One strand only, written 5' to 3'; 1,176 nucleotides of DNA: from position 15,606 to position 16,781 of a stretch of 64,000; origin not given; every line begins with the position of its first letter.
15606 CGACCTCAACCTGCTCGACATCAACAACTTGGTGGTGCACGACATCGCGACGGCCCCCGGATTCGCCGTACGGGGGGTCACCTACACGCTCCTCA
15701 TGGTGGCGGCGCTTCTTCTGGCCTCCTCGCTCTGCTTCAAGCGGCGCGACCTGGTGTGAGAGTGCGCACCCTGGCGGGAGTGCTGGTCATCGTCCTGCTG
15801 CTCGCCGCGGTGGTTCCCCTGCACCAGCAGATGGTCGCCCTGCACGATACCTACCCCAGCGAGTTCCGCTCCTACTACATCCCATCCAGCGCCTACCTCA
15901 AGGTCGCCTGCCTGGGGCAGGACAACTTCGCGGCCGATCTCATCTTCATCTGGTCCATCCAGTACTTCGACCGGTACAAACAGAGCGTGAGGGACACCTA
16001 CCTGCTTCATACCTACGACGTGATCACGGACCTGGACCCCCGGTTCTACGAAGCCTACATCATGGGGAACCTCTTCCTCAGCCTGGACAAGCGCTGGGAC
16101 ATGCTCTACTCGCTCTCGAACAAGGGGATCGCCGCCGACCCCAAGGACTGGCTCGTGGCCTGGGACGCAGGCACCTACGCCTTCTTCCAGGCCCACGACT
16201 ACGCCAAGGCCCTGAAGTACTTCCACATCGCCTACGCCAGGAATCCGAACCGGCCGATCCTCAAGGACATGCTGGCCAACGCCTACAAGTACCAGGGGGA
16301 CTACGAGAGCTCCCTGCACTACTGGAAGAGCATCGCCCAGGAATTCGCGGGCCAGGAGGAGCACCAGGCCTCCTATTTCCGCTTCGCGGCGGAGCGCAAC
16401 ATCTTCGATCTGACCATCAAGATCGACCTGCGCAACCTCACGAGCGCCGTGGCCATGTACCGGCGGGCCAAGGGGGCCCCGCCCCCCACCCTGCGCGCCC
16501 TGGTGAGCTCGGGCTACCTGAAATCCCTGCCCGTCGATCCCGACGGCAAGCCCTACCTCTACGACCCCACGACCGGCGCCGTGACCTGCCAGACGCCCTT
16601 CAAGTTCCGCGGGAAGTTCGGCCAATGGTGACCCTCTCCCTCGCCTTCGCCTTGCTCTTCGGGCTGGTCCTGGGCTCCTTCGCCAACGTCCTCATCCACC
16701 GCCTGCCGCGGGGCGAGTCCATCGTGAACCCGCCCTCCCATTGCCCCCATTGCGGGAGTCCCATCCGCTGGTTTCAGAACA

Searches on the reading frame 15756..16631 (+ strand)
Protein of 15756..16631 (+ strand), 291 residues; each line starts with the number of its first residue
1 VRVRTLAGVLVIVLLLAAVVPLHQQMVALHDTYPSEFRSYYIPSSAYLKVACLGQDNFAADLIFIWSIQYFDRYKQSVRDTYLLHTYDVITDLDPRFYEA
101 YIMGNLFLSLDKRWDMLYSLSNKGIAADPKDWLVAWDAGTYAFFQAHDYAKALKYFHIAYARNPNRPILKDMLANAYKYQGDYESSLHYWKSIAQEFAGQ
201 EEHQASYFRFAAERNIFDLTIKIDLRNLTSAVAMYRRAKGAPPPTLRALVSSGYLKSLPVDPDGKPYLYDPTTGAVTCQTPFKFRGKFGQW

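Call 12: search_protein_families(library=pfam, proteins=[window:15756-16631:+], max_evalue=0.01)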
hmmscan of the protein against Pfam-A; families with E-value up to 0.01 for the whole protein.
window:15756-16631:+ (291 aa): 5 families
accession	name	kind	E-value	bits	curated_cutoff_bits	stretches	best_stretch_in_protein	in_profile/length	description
PF13428.12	TPR_14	-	4.6e-05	24.1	23.5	0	135-175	3-43/44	Tetratricopeptide repeat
PF07719.23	TPR_2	-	9e-05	22.8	27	0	142-165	10-33/34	Tetratricopeptide repeat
PF00515.34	TPR_1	-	0.00025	21.2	27.8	0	173-191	7-25/34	Tetratricopeptide repeat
PF13432.12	TPR_16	-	0.00093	20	32.7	0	142-165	6-29/65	Tetratricopeptide repeat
PF14559.12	TPR_19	-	0.0031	18.2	25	1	144-197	2-55/68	Tetratricopeptide repeat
